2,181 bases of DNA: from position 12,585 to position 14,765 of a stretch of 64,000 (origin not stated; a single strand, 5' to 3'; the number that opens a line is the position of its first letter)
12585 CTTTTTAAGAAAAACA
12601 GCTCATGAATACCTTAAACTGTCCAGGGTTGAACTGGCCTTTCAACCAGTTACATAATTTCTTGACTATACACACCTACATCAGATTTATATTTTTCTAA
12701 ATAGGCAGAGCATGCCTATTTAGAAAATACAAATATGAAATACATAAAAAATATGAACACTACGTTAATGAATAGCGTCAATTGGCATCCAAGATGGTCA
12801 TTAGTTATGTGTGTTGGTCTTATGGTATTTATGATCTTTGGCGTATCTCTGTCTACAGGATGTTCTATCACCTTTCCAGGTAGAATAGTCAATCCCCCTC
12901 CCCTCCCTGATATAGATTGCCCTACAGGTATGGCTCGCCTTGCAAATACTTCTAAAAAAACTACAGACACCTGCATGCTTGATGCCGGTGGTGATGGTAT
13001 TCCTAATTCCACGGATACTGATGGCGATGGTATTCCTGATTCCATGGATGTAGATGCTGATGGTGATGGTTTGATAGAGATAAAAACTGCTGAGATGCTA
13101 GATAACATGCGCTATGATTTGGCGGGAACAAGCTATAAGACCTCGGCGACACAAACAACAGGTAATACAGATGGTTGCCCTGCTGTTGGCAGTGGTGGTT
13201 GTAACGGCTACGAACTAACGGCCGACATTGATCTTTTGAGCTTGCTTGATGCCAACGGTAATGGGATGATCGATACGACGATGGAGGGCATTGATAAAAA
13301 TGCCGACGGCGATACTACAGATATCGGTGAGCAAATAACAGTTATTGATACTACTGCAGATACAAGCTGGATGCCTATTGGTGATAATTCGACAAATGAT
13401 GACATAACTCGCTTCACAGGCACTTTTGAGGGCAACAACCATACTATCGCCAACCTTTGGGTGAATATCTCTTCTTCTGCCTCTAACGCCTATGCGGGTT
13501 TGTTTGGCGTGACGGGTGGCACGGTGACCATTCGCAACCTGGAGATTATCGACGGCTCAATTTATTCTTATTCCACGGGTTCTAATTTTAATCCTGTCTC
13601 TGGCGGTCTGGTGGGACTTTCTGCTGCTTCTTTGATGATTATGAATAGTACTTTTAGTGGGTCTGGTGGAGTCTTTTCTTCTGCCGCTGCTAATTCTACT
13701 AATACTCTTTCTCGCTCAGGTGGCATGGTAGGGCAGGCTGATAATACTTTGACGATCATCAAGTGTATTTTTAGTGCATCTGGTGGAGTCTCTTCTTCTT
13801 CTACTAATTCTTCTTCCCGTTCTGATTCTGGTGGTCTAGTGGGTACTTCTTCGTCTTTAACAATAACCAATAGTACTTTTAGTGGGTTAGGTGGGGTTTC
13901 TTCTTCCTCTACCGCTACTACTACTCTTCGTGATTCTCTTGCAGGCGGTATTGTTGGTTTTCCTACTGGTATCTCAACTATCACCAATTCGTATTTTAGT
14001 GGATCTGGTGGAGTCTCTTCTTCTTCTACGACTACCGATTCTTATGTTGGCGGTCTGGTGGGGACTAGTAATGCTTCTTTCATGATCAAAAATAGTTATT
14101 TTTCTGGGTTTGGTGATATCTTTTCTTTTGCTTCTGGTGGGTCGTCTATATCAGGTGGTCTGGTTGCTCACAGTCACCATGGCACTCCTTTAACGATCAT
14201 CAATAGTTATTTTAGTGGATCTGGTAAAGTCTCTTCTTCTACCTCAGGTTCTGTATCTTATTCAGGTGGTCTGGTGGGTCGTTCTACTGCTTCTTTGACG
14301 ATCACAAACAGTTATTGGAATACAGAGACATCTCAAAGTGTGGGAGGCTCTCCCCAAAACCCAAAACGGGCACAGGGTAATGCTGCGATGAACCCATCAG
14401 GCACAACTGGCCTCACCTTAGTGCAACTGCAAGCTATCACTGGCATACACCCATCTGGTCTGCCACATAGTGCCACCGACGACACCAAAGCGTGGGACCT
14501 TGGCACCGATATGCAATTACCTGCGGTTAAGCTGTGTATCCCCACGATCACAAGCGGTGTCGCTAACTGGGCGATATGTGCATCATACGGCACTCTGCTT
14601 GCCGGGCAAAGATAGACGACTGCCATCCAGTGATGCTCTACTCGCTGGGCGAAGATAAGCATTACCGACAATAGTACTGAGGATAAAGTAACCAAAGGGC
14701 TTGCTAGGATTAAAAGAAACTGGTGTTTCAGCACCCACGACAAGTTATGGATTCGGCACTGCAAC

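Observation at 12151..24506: Four-unit tandem array of mosaic GLUG/TSP3 surface-lipoprotein genes, each unit bounded by an IS30-derived fragment: candidate surface-variation locus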

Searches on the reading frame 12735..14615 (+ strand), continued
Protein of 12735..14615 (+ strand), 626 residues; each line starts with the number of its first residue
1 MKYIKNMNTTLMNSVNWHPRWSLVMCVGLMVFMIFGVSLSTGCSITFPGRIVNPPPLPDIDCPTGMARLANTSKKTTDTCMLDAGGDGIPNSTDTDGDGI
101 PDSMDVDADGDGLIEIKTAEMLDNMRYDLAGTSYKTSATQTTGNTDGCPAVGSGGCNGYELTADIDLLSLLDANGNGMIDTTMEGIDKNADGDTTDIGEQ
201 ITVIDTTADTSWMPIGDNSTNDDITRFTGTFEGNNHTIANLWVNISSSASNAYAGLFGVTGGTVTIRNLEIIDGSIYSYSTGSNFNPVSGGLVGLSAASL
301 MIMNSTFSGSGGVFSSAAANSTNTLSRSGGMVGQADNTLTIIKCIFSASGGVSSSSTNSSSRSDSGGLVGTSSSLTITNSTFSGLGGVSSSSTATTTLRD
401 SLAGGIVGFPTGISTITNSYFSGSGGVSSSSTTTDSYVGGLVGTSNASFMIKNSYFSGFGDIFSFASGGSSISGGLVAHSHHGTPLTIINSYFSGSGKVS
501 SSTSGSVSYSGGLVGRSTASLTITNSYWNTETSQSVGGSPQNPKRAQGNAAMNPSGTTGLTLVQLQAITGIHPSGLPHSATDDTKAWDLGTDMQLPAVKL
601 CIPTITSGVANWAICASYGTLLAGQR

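Call 80: find_encoding_contigs(protein=P0017, flank=6000, max_places=3)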
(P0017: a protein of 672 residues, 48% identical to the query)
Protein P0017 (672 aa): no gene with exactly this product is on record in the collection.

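Call 81: find_encoding_contigs(protein=P0005, flank=10000, max_places=3)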
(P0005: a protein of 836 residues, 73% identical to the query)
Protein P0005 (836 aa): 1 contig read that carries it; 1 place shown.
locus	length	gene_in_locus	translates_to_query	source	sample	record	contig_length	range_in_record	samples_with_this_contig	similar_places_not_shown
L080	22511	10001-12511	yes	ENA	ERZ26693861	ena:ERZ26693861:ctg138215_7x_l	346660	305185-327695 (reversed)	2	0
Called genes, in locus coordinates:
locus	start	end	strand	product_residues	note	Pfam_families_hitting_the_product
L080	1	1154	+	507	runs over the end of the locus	PF00682:HMGL-like, PF22617:HCS_D2, PF08502:LeuA_dimer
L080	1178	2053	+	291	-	-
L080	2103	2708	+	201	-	PF00117:GATase, PF01174:SNO (weak), PF07685:GATase_3, PF07722:Peptidase_C26 (weak)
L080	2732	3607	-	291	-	-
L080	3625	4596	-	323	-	PF00490:ALAD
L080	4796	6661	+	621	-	-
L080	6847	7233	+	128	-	-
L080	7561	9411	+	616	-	-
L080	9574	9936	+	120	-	-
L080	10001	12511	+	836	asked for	-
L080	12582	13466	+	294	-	PF11412:DsbD_N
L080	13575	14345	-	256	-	PF02577:BFN_dom, PF02151:UVR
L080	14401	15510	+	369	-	PF01702:TGT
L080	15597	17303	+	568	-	PF17994:Glft2_N, PF00535:Glycos_transf_2 (weak), PF13641:Glyco_tranf_2_3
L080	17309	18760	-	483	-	PF00534:Glycos_transf_1, PF13692:Glyco_trans_1_4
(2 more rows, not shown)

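Call 82: find_encoding_contigs(protein=P0004, flank=10000, max_places=3)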
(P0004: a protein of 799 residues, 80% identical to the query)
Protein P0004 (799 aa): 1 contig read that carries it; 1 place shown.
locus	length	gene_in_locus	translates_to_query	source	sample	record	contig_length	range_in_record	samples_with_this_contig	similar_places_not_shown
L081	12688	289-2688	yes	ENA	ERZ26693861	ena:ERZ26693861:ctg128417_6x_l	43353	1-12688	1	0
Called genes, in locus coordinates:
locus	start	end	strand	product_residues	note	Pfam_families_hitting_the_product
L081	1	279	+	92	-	?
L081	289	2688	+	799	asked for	PF07581:Glug (faint)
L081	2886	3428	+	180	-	PF01812:5-FTHF_cyc-lig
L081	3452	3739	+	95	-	PF07883:Cupin_2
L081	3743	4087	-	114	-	-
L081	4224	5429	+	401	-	PF00009:GTP_EFTU, PF03144:GTP_EFTU_D2, PF03143:GTP_EFTU_D3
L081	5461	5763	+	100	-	PF00338:Ribosomal_S10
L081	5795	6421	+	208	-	PF00297:Ribosomal_L3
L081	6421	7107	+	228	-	PF00573:Ribosomal_L4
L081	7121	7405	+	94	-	PF00276:Ribosomal_L23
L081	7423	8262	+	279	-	PF00181:Ribosomal_L2_N, PF03947:Ribosomal_L2_C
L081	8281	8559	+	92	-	PF00203:Ribosomal_S19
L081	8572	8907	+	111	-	PF00237:Ribosomal_L22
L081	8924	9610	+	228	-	PF07650:KH_2, PF00189:Ribosomal_S3_C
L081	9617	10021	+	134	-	PF00252:Ribosomal_L16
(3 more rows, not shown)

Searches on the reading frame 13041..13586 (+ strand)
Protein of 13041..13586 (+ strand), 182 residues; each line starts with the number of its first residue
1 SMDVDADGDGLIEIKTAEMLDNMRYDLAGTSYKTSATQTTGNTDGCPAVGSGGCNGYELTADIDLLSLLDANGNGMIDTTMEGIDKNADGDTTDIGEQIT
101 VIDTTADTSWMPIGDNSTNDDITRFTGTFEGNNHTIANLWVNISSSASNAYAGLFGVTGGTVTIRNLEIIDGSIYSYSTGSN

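Call 23: find_related_loci(query=A1, collection=genome_contigs, flank=10000)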
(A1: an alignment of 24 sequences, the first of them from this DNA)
Query A1 (182 aa) in genome_contigs; peptide patterns used: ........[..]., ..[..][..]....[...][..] (x = any residue, [..] = any of these).
598 stretches matched a pattern (row limit reached: there are more); 270 encode a relative of the query (tblastn E <= 1e-3); the best 80 are kept; 76 distinct loci.
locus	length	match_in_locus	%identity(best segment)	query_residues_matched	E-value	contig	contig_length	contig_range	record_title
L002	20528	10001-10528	75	3-173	9e-73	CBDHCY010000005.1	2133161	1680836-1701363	MAG: Leptospiria bacterium isolate 056157e5-5cb5-417b-a9fb-2cd97697e967 genome assembly, contig: contig_5, whole genome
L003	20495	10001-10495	61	4-167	2e-55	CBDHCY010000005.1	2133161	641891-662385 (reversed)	MAG: Leptospiria bacterium isolate 056157e5-5cb5-417b-a9fb-2cd97697e967 genome assembly, contig: contig_5, whole genome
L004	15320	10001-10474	66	3-169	2e-61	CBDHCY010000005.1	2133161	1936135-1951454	MAG: Leptospiria bacterium isolate 056157e5-5cb5-417b-a9fb-2cd97697e967 genome assembly, contig: contig_5, whole genome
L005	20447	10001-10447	62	5-166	2e-52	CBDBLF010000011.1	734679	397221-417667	MAG: Spirochaetota bacterium isolate de31dcba-5cbe-4b48-bfd3-582df3e9e90c genome assembly, contig: contig_11, whole geno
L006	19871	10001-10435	62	10-166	3e-52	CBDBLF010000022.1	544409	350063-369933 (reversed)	MAG: Spirochaetota bacterium isolate de31dcba-5cbe-4b48-bfd3-582df3e9e90c genome assembly, contig: contig_22, whole geno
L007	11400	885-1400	64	2-178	3e-66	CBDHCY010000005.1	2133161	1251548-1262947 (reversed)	MAG: Leptospiria bacterium isolate 056157e5-5cb5-417b-a9fb-2cd97697e967 genome assembly, contig: contig_5, whole genome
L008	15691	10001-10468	56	2-169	3e-51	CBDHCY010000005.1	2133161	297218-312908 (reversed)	MAG: Leptospiria bacterium isolate 056157e5-5cb5-417b-a9fb-2cd97697e967 genome assembly, contig: contig_5, whole genome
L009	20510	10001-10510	55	4-178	3e-44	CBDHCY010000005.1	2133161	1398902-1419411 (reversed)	MAG: Leptospiria bacterium isolate 056157e5-5cb5-417b-a9fb-2cd97697e967 genome assembly, contig: contig_5, whole genome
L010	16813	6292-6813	66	4-181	5e-69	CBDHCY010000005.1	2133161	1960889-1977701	MAG: Leptospiria bacterium isolate 056157e5-5cb5-417b-a9fb-2cd97697e967 genome assembly, contig: contig_5, whole genome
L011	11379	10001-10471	54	5-182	7e-45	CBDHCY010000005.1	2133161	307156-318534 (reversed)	MAG: Leptospiria bacterium isolate 056157e5-5cb5-417b-a9fb-2cd97697e967 genome assembly, contig: contig_5, whole genome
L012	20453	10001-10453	44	4-176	6e-29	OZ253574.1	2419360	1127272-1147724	MAG: Leptonemataceae bacterium isolate e956fea7-8556-41a5-9e23-a288cbec3348 genome assembly, chromosome: 1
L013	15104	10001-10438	39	4-178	8e-28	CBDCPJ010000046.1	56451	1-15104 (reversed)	MAG: Spirochaetia bacterium isolate faab6882-6287-49c9-b04d-4208091d842c genome assembly, contig: contig_46, whole genom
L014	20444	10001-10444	41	5-171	2e-27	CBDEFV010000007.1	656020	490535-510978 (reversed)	MAG: Candidatus Porifericomitales bacterium isolate 3aeefe2d-3337-4830-b3ab-1eab010b160d genome assembly, contig: contig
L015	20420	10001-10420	41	1-169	3e-27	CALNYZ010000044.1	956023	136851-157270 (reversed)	MAG: uncultured Gammaproteobacteria bacterium isolate LOGT_bin.0082 genome assembly, contig: contig_3674, whole genome s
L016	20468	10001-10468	41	1-178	9e-27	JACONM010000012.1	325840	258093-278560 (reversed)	MAG: Cellvibrionales bacterium isolate GM7GCV1 GM7GCV1_Ga0325874_112, whole genome shotgun sequence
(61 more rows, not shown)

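Call 85: search_protein_representatives(alignment_id=A1)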
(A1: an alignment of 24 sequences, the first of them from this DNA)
Query: 24 sequences, 164 profile positions. Proteins with E-value up to 0.001 (for the whole library): 51897; up to 1e-10: 15242; up to 1e-30: 2323. The best 150 are listed.
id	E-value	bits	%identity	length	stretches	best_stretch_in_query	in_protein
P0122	0.0e+00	1110.8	-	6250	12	2-160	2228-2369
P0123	0.0e+00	1037.1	-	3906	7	3-159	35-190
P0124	0.0e+00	1007.1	-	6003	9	2-157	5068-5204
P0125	2.3e-298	993.4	-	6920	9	4-156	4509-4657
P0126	1.7e-287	958.0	-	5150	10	3-158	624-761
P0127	6.6e-274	913.8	-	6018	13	3-159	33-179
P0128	2.1e-264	882.8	-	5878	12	3-156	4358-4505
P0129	5.3e-261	871.8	-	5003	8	2-159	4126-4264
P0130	1.5e-256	857.3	-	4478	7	4-157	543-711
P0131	1.2e-253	847.9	-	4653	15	2-160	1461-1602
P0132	7.2e-250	835.6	-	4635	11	2-158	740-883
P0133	6.4e-248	829.3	-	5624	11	3-160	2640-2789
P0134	1.9e-246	824.5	-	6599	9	2-158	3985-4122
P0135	1.4e-239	802.2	-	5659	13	3-158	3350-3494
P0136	2.8e-238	797.9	-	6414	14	2-158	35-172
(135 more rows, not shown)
